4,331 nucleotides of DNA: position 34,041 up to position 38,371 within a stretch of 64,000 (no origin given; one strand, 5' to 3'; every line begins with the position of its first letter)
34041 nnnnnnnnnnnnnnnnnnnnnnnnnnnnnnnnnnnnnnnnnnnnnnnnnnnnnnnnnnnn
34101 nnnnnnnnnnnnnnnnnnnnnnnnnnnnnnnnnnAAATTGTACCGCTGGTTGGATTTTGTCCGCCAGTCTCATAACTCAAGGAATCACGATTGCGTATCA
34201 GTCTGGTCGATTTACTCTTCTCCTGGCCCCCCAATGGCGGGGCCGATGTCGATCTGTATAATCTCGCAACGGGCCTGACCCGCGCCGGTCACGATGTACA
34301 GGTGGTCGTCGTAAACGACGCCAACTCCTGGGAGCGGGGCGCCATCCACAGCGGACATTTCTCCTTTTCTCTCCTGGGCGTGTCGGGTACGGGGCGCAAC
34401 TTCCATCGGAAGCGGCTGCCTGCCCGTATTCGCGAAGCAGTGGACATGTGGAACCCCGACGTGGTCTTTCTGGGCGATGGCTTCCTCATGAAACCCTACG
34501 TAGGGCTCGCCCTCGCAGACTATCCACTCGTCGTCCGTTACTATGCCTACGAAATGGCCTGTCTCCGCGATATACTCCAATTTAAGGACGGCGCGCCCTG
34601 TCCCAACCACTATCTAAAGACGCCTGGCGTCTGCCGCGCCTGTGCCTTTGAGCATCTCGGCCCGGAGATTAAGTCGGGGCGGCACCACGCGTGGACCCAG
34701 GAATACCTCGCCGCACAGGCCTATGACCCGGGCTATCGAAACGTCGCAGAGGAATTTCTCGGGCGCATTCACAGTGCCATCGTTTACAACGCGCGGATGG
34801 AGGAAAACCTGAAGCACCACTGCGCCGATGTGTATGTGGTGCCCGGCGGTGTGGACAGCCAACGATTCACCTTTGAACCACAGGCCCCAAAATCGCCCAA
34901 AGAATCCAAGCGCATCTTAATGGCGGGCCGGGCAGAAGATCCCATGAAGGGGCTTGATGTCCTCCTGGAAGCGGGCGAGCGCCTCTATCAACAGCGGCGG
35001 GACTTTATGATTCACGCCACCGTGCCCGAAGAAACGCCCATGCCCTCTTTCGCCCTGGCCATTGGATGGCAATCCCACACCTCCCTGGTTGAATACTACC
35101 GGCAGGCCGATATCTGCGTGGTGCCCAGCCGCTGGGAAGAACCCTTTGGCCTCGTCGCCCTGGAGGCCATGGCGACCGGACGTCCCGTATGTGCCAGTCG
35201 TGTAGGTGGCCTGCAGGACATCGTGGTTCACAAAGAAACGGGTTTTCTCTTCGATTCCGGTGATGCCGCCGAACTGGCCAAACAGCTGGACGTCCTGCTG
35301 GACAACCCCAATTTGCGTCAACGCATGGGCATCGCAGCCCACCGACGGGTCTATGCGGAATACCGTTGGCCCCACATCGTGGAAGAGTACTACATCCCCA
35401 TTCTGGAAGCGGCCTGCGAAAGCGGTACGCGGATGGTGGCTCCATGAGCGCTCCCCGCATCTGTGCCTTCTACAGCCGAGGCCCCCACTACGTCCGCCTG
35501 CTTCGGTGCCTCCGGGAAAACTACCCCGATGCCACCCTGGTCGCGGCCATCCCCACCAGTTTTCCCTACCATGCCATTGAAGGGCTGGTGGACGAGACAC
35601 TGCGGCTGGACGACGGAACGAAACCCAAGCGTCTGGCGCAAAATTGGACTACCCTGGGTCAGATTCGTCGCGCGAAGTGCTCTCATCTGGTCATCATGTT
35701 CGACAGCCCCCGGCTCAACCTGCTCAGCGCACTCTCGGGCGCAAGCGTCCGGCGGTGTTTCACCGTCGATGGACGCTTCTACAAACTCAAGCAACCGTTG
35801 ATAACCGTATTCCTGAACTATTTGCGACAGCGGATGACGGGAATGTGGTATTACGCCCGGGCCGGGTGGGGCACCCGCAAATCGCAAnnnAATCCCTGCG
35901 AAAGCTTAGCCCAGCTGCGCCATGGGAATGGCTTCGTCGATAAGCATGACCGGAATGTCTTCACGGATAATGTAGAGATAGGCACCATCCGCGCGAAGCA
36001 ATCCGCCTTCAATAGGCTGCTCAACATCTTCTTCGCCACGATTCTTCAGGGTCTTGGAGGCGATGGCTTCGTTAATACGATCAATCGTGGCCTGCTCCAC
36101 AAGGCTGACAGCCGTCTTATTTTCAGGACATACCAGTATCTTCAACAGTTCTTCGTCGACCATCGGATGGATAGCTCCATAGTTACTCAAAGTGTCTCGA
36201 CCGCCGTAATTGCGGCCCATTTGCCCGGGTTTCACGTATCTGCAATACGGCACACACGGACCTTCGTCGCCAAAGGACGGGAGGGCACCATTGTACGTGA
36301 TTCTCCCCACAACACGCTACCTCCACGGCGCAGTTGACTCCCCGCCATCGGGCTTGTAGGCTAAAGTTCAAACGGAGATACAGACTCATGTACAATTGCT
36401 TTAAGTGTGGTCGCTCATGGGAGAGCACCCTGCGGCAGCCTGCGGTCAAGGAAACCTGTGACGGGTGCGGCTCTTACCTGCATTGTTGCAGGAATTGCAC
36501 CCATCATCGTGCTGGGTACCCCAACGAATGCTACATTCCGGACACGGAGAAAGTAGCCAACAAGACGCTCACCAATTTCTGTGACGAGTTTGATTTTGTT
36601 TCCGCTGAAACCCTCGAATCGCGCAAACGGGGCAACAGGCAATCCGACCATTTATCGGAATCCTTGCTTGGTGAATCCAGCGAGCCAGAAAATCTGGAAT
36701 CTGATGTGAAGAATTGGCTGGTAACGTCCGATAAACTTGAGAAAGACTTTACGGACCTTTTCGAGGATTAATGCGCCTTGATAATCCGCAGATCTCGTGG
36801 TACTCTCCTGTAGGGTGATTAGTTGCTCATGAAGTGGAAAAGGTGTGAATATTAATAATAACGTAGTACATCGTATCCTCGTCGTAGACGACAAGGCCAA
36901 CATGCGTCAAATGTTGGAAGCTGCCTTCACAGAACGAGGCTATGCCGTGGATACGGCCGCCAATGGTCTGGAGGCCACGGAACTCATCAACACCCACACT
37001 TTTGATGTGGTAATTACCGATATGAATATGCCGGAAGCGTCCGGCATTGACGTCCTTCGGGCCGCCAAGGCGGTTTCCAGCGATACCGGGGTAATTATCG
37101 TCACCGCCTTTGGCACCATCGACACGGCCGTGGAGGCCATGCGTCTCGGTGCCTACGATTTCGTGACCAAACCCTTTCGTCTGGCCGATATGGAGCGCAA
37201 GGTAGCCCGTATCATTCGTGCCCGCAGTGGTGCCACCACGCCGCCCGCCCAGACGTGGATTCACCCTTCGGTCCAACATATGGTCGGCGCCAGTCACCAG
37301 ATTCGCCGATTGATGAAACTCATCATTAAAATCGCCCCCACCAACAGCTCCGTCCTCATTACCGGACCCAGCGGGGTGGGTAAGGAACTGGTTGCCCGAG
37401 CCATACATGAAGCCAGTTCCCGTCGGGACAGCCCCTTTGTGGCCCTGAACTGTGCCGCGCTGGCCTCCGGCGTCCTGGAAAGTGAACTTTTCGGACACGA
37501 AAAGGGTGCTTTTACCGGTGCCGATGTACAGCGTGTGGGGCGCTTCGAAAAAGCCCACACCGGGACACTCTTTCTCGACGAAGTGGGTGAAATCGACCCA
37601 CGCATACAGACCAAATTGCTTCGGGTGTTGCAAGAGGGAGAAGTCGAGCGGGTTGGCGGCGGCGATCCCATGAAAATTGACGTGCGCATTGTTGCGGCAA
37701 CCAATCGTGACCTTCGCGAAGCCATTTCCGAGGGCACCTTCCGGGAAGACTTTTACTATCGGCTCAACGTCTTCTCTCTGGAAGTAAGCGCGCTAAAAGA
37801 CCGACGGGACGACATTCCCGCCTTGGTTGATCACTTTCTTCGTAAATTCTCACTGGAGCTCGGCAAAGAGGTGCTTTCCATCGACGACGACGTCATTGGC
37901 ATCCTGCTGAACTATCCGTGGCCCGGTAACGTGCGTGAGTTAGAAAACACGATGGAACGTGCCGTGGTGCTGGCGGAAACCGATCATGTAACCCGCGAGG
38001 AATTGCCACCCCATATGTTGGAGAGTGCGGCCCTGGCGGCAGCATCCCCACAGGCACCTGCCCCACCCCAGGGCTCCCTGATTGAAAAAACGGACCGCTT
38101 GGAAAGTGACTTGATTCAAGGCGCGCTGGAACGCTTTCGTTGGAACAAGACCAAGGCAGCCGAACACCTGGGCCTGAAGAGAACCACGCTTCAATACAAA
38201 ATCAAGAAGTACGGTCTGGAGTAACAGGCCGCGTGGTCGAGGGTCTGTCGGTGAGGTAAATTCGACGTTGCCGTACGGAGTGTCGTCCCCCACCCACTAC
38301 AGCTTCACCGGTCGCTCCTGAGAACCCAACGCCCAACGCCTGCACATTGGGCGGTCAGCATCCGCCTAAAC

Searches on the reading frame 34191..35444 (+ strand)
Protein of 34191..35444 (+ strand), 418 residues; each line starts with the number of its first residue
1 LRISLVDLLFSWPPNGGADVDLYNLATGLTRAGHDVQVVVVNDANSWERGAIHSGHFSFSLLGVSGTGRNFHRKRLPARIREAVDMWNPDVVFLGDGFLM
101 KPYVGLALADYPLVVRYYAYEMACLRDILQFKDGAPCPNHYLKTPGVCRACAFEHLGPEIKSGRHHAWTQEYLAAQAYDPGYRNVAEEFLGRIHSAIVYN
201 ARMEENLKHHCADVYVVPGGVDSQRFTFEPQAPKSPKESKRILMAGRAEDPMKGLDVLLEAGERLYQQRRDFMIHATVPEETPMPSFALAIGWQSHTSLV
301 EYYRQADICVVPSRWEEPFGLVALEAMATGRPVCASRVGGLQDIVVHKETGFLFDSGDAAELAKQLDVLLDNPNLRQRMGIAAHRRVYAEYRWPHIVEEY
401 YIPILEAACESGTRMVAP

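Call 4: search_protein_families(library=pfam, proteins=[window:34191-35444:+], max_evalue=0.01)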
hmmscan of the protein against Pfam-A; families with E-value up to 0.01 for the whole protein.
window:34191-35444:+ (418 aa): 6 families
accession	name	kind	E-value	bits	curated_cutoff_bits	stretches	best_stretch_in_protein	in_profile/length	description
PF00534.26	Glycos_transf_1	-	6.2e-31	107.7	26.4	1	291-384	78-170/172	Glycosyl transferases group 1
PF13692.12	Glyco_trans_1_4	-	3.6e-26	92.6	27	1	240-372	2-142/142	Glycosyl transferases group 1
PF20706.3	GT4-conflict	-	2.4e-15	56.8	26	2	296-397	272-382/385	Family 4 Glycosyltransferase in conflict systems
PF13439.12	Glyco_transf_4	-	5.5e-11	43.2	28.5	1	16-116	2-102/170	Glycosyltransferase Family 4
PF13524.12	Glyco_trans_1_2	-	4e-10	40.3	25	1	271-399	16-141/144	Glycosyl transferase-like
PF13579.12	Glyco_trans_4_4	-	1.5e-07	32.3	29.7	1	16-118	1-102/158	Glycosyl transferase 4-like domain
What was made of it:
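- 34191..35447 (+): Downstream GT4 glycosyltransferase. Pfam Glycos_transf_1 at 6e-31 (call 4).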

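Call 5: search_protein_families(library=ncbifam, proteins=[window:34191-35444:+], max_evalue=0.01)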
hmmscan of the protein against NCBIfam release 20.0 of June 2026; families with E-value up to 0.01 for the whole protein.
window:34191-35444:+ (418 aa): 39 families (the best 25 are shown)
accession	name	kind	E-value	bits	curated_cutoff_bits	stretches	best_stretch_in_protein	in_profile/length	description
TIGR03449.1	mycothiol_MshA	equivalog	5.4e-25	88.1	462.5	1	294-398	292-394/406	D-inositol-3-phosphate glycosyltransferase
NF041876.1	EPS_EpsE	equivalog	3.5e-23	82.5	400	2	294-392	284-381/389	exopolysaccharide biosynthesis GT4 family glycosyltransferase EpsE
TIGR02149.1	glgA_Coryne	subfamily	1.3e-22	80.5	302.4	1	296-399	274-382/391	glycogen synthase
NF012028.0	PRK15484.1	subfamily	6.5e-22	78.1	618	1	288-400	259-371/380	lipopolysaccharide N-acetylglucosaminyltransferase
TIGR03999.1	thiol_BshA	equivalog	1.2e-20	73.8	273.7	1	298-400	265-366/375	N-acetyl-alpha-D-glucosaminyl L-malate synthase BshA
NF053787.1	GlcN_PG_synth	equivalog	1.2e-19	70.3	480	1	200-399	151-351/361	N-acetylglucosaminyl phosphatidylglycerol synthase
NF038229.1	Glyco4_Geo_Pelo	equivalog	4.4e-17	62.1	400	1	200-391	121-320/338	GPMC system family 4 glycosyltransferase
TIGR03088.1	stp2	hypoth_equivalog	4.7e-17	62.1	409.05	1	299-400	266-366/374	TIGR03088 family PEP-CTERM/XrtA system glycosyltransferase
TIGR04063.1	stp3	hypoth_equivalog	1.1e-16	60.7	442.05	1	290-400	274-388/397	TIGR04063 family PEP-CTERM/XrtA system glycosyltransferase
TIGR04047.1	MSMEG_0565_glyc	hypoth_equivalog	1.9e-16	60.1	259.85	1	288-394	259-361/373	MSMEG_0565 family glycosyltransferase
NF038295.1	EPS_HpsP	equivalog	1.1e-15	57.6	550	1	193-399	158-379/388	hormogonium polysaccharide biosynthesis glycosyltransferase HpsP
TIGR02095.1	glgA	subfamily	2.8e-12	46.1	328.45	1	252-400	306-470/477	glycogen/starch synthase, ADP-glucose type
TIGR02472.1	sucr_P_syn_N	equivalog_domain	6.6e-12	45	576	1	311-401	345-435/439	sucrose-phosphate synthase, putative, glycosyltransferase domain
NF038298.1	EPS_HpsO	equivalog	2.7e-10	39.6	575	1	314-392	296-372/388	hormogonium polysaccharide biosynthesis glycosyltransferase HpsO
NF041139.1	TreT_Thcocales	equivalog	5.6e-10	38.6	775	1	296-400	303-405/412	trehalose synthase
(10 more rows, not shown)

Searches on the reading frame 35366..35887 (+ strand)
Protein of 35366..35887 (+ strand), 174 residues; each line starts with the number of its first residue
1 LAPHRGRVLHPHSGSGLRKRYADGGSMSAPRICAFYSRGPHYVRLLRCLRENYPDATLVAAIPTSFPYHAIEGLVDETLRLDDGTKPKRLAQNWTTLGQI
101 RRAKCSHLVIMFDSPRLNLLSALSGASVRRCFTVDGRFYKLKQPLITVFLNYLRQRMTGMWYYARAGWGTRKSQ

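Call 23: search_protein_families(library=pfam, proteins=[window:35366-35887:+], max_evalue=0.001)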
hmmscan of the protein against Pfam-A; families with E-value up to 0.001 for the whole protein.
window:35366-35887:+ (174 aa): 0 families

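Call 71: search_protein_families(library=ncbifam, proteins=[window:35444-35887:+], max_evalue=0.1)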
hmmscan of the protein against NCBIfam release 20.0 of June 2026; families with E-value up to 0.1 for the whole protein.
window:35444-35887:+ (148 aa): 0 families

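Call 72: search_protein_families(library=padloc, proteins=[window:35444-35887:+], max_evalue=0.01)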
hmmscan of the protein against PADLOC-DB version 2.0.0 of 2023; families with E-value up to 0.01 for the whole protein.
window:35444-35887:+ (148 aa): 0 families
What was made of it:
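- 35444..35890 (+): Conserved 148-aa ORF of unknown function, translationally coupled (ATGA) to the GT4 stop. It has no family hit (calls 23, 71, 72).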

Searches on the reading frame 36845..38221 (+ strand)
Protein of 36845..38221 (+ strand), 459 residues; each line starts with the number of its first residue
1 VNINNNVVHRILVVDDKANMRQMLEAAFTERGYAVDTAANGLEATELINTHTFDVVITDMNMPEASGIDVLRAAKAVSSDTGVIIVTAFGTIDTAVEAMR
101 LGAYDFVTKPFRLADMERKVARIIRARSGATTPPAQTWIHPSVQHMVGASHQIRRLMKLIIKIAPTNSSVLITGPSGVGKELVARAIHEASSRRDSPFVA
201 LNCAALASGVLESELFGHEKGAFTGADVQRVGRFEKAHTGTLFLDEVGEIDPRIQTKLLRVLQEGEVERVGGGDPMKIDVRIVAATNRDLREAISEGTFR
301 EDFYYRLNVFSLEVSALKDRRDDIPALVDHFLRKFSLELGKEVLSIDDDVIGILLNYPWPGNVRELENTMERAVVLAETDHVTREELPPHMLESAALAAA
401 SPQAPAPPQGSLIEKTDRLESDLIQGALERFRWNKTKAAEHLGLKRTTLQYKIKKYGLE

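Call 4: search_protein_families(library=pfam, proteins=[window:36845-38221:+], max_evalue=0.01)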
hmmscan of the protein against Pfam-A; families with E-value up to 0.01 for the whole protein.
window:36845-38221:+ (459 aa): 13 families
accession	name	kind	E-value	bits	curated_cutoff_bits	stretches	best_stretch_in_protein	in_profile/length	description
PF00158.32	Sigma54_activat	-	2.7e-70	235.8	20.2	1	146-312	1-167/168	Sigma-54 interaction domain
PF00072.30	Response_reg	-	8.1e-30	103.7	30.2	1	11-120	1-110/111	Response regulator receiver domain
PF25601.1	AAA_lid_14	-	3e-27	94.7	27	1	318-397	1-80/87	AAA+ ATPase lid domain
PF14532.12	Sigma54_activ_2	-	9.4e-20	71.7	25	1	147-317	1-138/138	Sigma-54 interaction domain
PF02954.25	HTH_8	-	2.5e-15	56.4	22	1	419-456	5-42/42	Bacterial regulatory protein, Fis family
PF07724.20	AAA_2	-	3.7e-08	34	27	1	168-293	4-130/166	AAA domain (Cdc48 subfamily)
PF07728.20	AAA_5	-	7.6e-08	32.9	22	1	170-288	2-123/139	AAA domain (dynein-related subfamily)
PF00004.35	AAA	-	1.3e-06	29.3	21.2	1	170-294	1-118/131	ATPase family associated with various cellular activities (AAA)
PF01078.27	Mg_chelatase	-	1.5e-06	28.2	20.3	1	225-268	93-136/207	Magnesium chelatase, subunit ChlI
PF13191.12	AAA_16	-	1.9e-05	25.7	32.6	1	148-262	4-120/167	AAA ATPase domain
PF18024.7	HTH_50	-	0.00012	22.1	27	1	409-458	1-49/50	Helix-turn-helix domain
PF13245.12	AAA_19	-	0.0032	18.1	25.1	0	161-266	5-118/134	AAA domain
PF13401.12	AAA_22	-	0.0073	17.1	27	0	167-207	5-45/130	AAA domain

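Call 5: search_protein_families(library=ncbifam, proteins=[window:36845-38221:+], max_evalue=0.01)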
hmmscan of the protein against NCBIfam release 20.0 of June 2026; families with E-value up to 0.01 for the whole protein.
window:36845-38221:+ (459 aa): 125 families (the best 25 are shown)
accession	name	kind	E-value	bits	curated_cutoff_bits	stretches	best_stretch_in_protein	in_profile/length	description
NF008469.0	PRK11361.1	equivalog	1.1e-145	485.9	714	1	8-459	4-457/461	acetoacetate metabolism transcriptional regulator AtoC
TIGR01818.1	ntrC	equivalog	2.5e-128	428.8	558.6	1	11-455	1-462/463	nitrogen regulation protein NR(I)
NF007689.0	PRK10365.1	equivalog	3.2e-122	408.5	760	1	10-453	7-439/441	sigma-54-dependent response regulator transcription factor ZraR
TIGR01817.1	nifA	equivalog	1.2e-114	384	528.85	1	142-458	194-529/534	nif-specific transcriptional activator NifA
TIGR02915.1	PEP_resp_reg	equivalog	2.4e-112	376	502.6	1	11-458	1-444/445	PEP-CTERM-box response regulator transcription factor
NF051870.1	NAssimRespRegNtrX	equivalog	6.8e-111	371.3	600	1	10-458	3-452/452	nitrogen assimilation response regulator NtrX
NF041552.1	TF_PrdR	equivalog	3.5e-109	365.7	795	1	141-457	264-577/577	sigma-54 dependent transcriptional regulator PrdR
NF008176.1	PRK10923.1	equivalog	6.2e-108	361.4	620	1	11-459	6-469/469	nitrogen regulation protein NR(I)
NF041946.1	LuxO_transreg_Vib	equivalog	1e-106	357.5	800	1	14-455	2-459/463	quorum-sensing sigma-54 dependent transcriptional regulator LuxO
NF003451.0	PRK05022.1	equivalog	7.4e-105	351.6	476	1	142-458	188-510/512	nitric oxide reductase transcriptional regulator NorR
NF050807.1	TransRegFlbDCaul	equivalog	3.6e-100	336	750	1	30-457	22-439/454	sigma-54-dependent transcriptional regulator FlbD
NF049963.1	RespRegFlgRCampy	domain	8.3e-100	334.6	750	1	11-458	3-429/429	fla regulon two-component system response regulator FlgR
NF038308.1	RNA_repair_RtcR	equivalog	9.5e-98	328.3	650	1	35-457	67-517/530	RNA repair transcriptional activator RtcR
NF011695.0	PRK15115.1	equivalog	4.3e-97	325.7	763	1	9-452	7-431/445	two-component system response regulator GlrR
NF041906.1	V4R_TF_MobR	exception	1.2e-94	317.7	999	1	145-456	233-544/544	phenol degradation transcriptional regulator MobR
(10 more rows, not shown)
